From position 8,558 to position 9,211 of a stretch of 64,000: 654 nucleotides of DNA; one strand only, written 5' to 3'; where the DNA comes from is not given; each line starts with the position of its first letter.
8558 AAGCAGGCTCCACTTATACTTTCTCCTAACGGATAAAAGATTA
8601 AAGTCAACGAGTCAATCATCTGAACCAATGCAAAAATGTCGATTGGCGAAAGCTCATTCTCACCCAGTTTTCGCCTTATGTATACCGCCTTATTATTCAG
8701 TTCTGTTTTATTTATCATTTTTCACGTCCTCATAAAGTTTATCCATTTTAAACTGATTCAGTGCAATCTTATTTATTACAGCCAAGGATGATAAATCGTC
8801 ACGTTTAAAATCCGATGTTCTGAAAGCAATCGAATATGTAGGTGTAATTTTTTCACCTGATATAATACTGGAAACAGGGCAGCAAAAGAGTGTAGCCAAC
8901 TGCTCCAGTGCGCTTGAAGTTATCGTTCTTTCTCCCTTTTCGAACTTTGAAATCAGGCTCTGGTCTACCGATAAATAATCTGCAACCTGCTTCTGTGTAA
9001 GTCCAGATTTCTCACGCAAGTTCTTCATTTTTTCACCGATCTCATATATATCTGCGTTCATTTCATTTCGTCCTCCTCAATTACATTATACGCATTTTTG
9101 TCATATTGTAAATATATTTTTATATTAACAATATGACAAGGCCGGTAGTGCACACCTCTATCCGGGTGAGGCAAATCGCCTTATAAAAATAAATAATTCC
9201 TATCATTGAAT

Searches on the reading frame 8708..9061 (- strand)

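Call 10: search_protein_families(library=pfam, proteins=[window:8708-9061:-])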
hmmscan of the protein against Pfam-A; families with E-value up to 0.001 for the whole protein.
window:8708-9061:- (117 aa): 3 families
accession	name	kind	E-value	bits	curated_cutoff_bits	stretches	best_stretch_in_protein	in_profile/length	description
PF01381.28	HTH_3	-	3.8e-12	46.5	23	1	13-59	2-48/55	Helix-turn-helix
PF13560.12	HTH_31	-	1.1e-11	45.3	27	1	7-62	1-57/64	Helix-turn-helix domain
PF12844.13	HTH_19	-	9.6e-10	38.7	30.2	1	9-59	1-51/64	Helix-turn-helix domain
